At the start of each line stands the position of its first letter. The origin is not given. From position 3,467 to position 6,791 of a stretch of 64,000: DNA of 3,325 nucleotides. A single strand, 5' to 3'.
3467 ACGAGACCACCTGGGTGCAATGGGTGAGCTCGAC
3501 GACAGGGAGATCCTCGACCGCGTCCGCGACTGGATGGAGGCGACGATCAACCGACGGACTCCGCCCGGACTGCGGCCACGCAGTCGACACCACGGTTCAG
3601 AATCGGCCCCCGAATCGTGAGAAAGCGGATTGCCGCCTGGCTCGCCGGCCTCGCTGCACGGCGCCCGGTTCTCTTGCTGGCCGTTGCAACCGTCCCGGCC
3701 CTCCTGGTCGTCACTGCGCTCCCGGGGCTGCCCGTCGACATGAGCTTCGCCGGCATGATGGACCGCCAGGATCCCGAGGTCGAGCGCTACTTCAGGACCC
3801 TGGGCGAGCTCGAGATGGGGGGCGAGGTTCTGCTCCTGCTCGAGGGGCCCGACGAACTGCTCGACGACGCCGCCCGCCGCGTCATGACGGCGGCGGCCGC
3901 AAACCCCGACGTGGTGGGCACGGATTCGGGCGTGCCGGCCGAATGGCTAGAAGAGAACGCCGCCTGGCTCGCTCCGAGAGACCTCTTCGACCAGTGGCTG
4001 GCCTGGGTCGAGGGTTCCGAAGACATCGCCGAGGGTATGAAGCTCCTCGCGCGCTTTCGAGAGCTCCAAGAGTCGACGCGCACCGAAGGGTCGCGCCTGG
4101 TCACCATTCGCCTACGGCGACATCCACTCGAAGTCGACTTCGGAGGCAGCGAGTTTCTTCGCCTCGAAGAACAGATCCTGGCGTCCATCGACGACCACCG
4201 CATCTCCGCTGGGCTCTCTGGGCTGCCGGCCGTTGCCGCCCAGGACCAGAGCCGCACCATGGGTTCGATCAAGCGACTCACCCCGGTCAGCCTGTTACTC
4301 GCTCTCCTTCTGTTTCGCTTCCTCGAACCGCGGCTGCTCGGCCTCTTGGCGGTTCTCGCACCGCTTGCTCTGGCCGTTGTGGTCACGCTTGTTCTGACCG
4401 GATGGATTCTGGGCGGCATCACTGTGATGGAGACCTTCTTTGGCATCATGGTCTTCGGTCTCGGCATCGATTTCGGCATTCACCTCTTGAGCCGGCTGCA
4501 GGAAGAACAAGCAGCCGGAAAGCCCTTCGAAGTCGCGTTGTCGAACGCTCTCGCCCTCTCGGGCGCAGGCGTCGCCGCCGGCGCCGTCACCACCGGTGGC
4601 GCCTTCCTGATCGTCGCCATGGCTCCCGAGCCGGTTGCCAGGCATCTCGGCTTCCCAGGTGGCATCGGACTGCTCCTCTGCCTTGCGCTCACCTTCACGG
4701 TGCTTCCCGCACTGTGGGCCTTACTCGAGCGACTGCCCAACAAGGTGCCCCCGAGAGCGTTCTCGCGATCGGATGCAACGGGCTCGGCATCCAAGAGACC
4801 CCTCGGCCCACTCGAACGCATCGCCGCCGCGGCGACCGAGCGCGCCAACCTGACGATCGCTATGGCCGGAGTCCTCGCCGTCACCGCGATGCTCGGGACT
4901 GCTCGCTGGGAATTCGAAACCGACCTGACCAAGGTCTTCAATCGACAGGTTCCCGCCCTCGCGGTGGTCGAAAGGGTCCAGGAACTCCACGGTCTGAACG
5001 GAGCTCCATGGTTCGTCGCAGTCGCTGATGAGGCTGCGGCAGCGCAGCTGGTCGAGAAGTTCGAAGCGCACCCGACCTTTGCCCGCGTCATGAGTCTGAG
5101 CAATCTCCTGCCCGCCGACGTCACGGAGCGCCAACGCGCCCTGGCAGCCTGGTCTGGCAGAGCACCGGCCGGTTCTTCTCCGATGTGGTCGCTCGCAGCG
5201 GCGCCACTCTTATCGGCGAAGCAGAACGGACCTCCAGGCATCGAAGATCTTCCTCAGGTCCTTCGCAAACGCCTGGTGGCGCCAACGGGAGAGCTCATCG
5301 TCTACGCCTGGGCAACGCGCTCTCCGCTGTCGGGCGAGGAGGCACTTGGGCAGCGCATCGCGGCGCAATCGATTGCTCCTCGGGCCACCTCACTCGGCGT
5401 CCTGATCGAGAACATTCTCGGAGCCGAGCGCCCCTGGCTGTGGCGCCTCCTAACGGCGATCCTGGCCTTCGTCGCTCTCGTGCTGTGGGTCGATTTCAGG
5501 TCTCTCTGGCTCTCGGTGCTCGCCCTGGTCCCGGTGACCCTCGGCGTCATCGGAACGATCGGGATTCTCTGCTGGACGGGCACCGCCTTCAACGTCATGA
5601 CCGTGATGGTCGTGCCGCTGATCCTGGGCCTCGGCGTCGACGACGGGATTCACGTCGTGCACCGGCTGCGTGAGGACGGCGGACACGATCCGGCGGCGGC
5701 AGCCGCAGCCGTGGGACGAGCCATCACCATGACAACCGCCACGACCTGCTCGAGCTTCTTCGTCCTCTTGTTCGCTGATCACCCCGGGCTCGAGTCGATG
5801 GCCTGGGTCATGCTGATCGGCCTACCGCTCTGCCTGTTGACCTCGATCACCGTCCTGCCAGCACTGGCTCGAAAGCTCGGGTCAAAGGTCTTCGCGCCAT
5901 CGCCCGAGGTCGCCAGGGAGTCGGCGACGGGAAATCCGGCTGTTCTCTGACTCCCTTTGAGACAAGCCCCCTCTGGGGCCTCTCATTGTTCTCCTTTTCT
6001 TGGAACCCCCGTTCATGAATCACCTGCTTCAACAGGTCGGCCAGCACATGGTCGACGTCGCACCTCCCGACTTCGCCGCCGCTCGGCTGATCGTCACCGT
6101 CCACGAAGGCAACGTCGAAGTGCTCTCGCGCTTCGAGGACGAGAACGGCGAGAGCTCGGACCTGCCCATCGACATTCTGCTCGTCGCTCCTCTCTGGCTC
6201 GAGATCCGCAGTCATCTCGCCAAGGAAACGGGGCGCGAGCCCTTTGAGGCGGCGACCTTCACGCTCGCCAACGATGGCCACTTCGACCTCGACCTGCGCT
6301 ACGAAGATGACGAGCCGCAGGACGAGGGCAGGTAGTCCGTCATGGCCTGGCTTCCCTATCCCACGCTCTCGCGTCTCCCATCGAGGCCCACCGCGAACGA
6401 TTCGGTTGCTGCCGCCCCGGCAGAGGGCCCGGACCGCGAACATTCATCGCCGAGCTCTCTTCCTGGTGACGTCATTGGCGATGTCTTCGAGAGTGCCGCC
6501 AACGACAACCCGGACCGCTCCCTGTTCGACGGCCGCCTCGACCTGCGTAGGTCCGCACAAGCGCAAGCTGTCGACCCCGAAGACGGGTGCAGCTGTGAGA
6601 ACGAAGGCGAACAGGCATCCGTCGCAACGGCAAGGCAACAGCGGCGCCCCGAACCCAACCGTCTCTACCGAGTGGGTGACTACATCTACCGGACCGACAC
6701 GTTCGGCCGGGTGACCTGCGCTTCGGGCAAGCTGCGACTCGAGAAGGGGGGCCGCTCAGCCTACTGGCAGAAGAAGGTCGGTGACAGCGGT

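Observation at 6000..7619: Candidate nuclease/inhibitor pair: an acidic small ORF coupled to a protein with two tandem His-Me-finger endonuclease modules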

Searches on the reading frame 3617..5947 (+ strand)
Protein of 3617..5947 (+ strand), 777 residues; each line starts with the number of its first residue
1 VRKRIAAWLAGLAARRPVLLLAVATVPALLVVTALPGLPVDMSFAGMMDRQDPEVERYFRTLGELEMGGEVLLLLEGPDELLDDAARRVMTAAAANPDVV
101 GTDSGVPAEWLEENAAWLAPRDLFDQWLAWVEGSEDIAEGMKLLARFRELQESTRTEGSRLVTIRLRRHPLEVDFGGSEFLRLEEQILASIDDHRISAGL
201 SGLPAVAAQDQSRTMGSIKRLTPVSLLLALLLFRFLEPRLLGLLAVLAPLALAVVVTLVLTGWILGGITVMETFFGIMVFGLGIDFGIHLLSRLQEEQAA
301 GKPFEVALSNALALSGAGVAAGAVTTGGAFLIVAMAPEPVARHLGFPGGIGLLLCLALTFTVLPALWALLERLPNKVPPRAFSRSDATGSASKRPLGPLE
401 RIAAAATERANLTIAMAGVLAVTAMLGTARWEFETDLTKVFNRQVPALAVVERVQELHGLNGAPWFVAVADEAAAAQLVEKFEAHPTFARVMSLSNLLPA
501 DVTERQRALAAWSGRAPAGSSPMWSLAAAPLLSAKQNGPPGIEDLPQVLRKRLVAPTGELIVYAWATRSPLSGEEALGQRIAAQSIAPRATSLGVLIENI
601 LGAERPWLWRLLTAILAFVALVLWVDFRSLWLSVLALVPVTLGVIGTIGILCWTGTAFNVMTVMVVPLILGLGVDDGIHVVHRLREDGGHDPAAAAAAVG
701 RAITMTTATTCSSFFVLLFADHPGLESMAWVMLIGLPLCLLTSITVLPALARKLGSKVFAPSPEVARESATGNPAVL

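Call 32: search_protein_families(library=pfam, proteins=[window:3617-5947:+], max_evalue=0.001)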
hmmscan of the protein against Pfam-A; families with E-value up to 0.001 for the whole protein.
window:3617-5947:+ (777 aa): 5 families
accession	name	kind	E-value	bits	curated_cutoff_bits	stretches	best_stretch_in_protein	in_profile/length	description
PF03176.21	MMPL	-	1.2e-26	93.9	20.5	2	190-373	116-305/333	MMPL family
PF02355.23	SecD_SecF_C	-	1.3e-09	38.2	20.5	1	612-755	37-187/189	Protein export membrane protein SecD/SecF, C-terminal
PF02460.24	Patched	-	3.1e-07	30.7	23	1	628-749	26-152/156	Patched SSD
PF00873.25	ACR_tran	-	0.00026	19.3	28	1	612-751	338-486/1021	AcrB/AcrD/AcrF family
PF12349.14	Sterol-sensing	-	0.00046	20.5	22.3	0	630-746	6-128/153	Sterol-sensing domain of SREBP cleavage-activation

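Call 50: find_related_loci(query=A3, collection=genome_contigs, flank=10000)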
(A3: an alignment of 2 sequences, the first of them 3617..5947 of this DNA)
Query A3 (777 aa) in genome_contigs; peptide patterns used: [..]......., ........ (x = any residue, [..] = any of these).
82 stretches matched a pattern; 8 encode a relative of the query (tblastn E <= 1e-3); 8 distinct loci.
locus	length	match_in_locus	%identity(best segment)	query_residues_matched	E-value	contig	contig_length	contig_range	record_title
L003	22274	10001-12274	50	9-752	0e+0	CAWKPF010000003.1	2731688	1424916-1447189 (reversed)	MAG: uncultured Acidobacteriota bacterium isolate MFD09779.bin.1.69 genome assembly, contig: contig_21579, whole genome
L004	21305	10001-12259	47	39-745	1e-157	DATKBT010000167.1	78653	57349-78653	MAG TPA_asm: Thermoanaerobaculia bacterium isolate SMAG_U14427 k141_3613449, whole genome shotgun sequence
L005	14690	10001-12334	46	9-751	7e-155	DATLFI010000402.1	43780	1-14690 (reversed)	MAG TPA_asm: Thermoanaerobaculia bacterium isolate SMAG_U14398 k141_3883116, whole genome shotgun sequence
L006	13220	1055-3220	44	41-754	2e-149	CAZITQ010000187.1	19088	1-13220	MAG TPA_asm: uncultured Rickettsiales bacterium isolate binchicken_co141_528 genome assembly, contig: NODE_12494_length_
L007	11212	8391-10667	42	39-752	4e-149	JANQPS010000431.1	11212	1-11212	MAG: Thermoanaerobaculia bacterium isolate IP29b_bin.170 k99_80719, whole genome shotgun sequence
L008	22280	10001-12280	43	3-755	1e-136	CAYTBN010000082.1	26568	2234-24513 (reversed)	MAG TPA_asm: uncultured Rickettsiales bacterium isolate SRP308112_co1_98 genome assembly, contig: NODE_2530_length_26568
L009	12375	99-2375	42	3-754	1e-151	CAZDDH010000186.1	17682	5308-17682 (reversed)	MAG TPA_asm: uncultured Rickettsiales bacterium isolate SRP077602_co5_208 genome assembly, contig: NODE_15183_length_176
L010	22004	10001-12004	25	188-776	7e-19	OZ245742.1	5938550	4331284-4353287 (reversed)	MAG: Leptonemataceae bacterium isolate 15dd4ae5-76da-4f6d-9bc0-9b9e06b427f5 genome assembly, chromosome: 1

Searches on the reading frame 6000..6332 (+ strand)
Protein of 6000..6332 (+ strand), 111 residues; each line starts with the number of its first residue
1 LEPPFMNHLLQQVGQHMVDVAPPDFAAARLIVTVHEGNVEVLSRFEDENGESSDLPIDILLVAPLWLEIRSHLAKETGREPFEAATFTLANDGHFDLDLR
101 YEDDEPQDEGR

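Call 3: search_protein_families(library=pfam, proteins=[window:6000-6332:+], max_evalue=1)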
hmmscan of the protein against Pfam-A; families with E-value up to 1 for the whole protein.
window:6000-6332:+ (111 aa): 1 family
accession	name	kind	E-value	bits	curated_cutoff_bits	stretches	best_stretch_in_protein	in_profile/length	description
PF04634.17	YezG-like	-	4.4e-05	24.1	21.7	2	75-103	84-112/146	Immunity protein YezG-like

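Call 4: search_protein_families(library=ncbifam, proteins=[window:6000-6332:+], max_evalue=1)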
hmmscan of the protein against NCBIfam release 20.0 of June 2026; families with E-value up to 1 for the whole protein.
window:6000-6332:+ (111 aa): 1 family
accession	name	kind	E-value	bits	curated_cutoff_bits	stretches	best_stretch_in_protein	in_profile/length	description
TIGR01741.1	staph_tand_hypo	subfamily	0.0085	16.2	82.05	0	66-103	82-118/157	TIGR01741 family protein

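Call 9: find_homologous_proteins(query=window:6000-6332:+, max_evalue=0.001)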
Query window:6000-6332:+ (111 aa): 2 proteins with E <= 0.001 among 11 candidates.
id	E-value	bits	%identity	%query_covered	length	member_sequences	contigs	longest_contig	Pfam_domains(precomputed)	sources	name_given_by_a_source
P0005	5.9e-64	231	100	95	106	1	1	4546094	-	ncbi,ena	-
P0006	1.6e-37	146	69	88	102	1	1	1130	-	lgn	-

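Call 12: find_encoding_contigs(protein=P0006, flank=6000, max_places=4)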
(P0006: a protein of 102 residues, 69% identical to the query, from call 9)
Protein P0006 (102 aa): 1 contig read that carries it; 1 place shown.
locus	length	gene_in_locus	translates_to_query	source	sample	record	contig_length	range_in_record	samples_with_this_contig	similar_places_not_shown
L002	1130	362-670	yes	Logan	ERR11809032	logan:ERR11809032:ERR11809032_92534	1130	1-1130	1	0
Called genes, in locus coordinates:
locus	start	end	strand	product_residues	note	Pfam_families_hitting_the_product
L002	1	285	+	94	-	?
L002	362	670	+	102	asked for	-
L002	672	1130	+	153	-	?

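Call 20: search_solved_structures(query=A1, max_evalue=10, show_alignments=3)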
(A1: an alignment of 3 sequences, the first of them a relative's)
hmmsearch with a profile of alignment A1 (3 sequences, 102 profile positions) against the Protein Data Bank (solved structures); distinct sequences matched with E-value up to 10: 1.
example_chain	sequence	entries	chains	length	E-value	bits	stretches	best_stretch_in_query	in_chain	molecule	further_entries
2jsp_A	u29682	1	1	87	0.0057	20.1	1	43-77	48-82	Transcriptional regulatory protein ros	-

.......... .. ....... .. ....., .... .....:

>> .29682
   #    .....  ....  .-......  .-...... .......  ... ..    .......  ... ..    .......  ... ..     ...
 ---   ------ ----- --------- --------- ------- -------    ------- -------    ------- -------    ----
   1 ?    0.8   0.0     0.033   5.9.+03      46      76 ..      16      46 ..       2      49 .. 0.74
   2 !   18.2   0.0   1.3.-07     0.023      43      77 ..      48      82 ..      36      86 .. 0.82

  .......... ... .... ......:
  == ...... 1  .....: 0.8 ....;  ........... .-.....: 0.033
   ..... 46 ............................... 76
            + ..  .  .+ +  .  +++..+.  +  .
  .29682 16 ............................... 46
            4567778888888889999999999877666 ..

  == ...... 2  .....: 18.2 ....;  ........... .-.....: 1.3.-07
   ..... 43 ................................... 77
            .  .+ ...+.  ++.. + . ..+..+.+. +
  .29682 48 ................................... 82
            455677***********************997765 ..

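Call 21: search_protein_families(library=pfam, proteins=[P0005, P0006], max_evalue=1)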
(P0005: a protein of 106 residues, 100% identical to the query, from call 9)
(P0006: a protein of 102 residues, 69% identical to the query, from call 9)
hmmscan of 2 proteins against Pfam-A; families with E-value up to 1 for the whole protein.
P0005 (106 aa): 1 family
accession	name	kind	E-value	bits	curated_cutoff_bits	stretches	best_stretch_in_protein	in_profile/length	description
PF04634.17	YezG-like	-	3.6e-05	24.4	21.7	2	70-98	84-112/146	Immunity protein YezG-like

P0006 (102 aa): 1 family
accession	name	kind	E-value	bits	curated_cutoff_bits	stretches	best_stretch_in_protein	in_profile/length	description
PF04634.17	YezG-like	-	0.00058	20.5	21.7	1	64-99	79-113/146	Immunity protein YezG-like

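Call 25: find_homologous_proteins(query=A1, max_evalue=0.01)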
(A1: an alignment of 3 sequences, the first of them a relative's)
Query A1 (3 sequences) (106 aa, profile of the alignment): 3 proteins with E <= 0.01 among 317 candidates.
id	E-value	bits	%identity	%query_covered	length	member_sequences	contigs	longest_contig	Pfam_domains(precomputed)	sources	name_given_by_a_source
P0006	1.3e-50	188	69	92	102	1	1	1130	-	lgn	-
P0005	2.0e-49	184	100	100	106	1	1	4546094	-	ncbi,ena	-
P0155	9.3e-37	143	34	86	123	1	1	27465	-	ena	-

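Call 33: predict_structure(alignment_id=A1)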
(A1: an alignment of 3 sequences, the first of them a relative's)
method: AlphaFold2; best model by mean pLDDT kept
length: 106 residues; sequences in the alignment: 3
mean_pLDDT: 85.7   pTM: 0.75
mean pLDDT of the five models: 85.7, 84.4, 83.3, 82.8, 82.5
residues with pLDDT >= 90: 55; 70-90: 40; 50-70: 6; < 50: 5
segments of 3 or more residues with pLDDT < 50: 100-103
pLDDT, mean of each block of 10 residues (from residue 1): 88 93 92 88 93 90 87 78 94 77 48
secondary structure, 60 per line:
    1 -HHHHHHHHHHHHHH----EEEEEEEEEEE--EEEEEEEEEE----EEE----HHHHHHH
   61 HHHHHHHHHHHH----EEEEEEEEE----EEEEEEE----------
elements in order: H2-15 E20-30 E33-42 E47-49 H54-72 E77-85 E90-96

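Call 36: fold_search(model_id=the predicted structure, library=pdb)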
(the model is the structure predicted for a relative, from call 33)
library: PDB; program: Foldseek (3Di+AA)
matches with E <= 10: 1123; with E <= 0.001: 6
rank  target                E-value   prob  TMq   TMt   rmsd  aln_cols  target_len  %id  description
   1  8guo_A                3.2e-06  1.00  0.64  0.44   4.3       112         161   16  Crystal structure of the nuclease domain of EsaD in complex with EsaG from Staphylococcus aureus (released 2022-11-09)
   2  3i0t_B                5.5e-06  1.00  0.61  0.41   5.6       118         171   18  Sulfur-SAD at long wavelength: Structure of BH3703 from Bacillus halodurans (released 2009-07-14)
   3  8gup_A                6.6e-06  1.00  0.65  0.46   4.2       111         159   17  Crystal structure of EsaG from Staphylococcus aureus (released 2022-11-09)
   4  2ia1_B                8.4e-06  1.00  0.62  0.41   5.6       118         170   18  Crystal structure of protein BH3703 from Bacillus halodurans, Pfam DUF600 (released 2006-10-03)
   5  2ia1_A                1.3e-05  1.00  0.62  0.41   5.6       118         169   18  Crystal structure of protein BH3703 from Bacillus halodurans, Pfam DUF600 (released 2006-10-03)
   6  3i0t_A                1.3e-05  1.00  0.62  0.41   5.6       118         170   18  Sulfur-SAD at long wavelength: Structure of BH3703 from Bacillus halodurans (released 2009-07-14)
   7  4b7b                  1.8e-02  0.54  0.25  0.10  13.5       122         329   10  Eg5-3 (released 2013-07-31)
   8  1xdn                  2.7e-02  0.93  0.36  0.17   5.2        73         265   14  High resolution crystal structure of an editosome enzyme from trypanosoma brucei: RNA editing ligase 1 (released 2004-12-07)
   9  4zca_B                3.2e-02  0.44  0.25  0.11  13.5       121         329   10  Eg5 motor domain mutant Y231F (released 2016-06-22)
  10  6tle_B                5.8e-02  0.35  0.27  0.11  13.5       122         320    9  Human Eg5 motor domain mutant E344K (released 2021-06-30)
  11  4a28_B                7.4e-02  0.33  0.27  0.11  13.9       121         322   11  Eg5-2 (released 2012-10-31)
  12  9tqc_G                7.9e-02  0.54  0.30  0.09   7.5        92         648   13  L. pneumophila 3-methylcrotonyl-CoA carboxylase holoenzyme A3B6 (released 2026-02-18)
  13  4egj_D                1.3e-01  0.60  0.38  0.21   7.7       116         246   13  Crystal structure of D-alanine-D-alanine ligase from Burkholderia xenovorans (released 2012-07-18)
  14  7wtb_A                1.6e-01  0.28  0.26  0.05   7.4        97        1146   18  Cryo-EM structure of human pyruvate carboxylase with acetyl-CoA (released 2022-11-09)
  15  3oc8                  1.7e-01  0.21  0.27  0.23  11.0       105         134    8  Crystal Structure of the C-terminal Domain of the Vibrio cholerae soluble colonization factor TcpF (released 2011-04-20)
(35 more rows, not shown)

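Call 68: search_protein_families(library=padloc, proteins=[P0005], max_evalue=0.1)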
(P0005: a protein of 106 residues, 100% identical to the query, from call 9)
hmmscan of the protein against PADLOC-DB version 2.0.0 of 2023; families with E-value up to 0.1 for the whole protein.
P0005 (106 aa): 0 families

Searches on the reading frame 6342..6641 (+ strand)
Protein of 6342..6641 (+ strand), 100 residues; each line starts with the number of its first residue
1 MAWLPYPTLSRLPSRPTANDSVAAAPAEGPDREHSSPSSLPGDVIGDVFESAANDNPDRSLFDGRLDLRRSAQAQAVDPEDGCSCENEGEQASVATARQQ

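Call 73: search_protein_families(library=pfam, proteins=[window:6342-6641:+], max_evalue=1)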
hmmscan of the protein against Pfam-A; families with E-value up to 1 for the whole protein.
seq(100 aa): 0 families
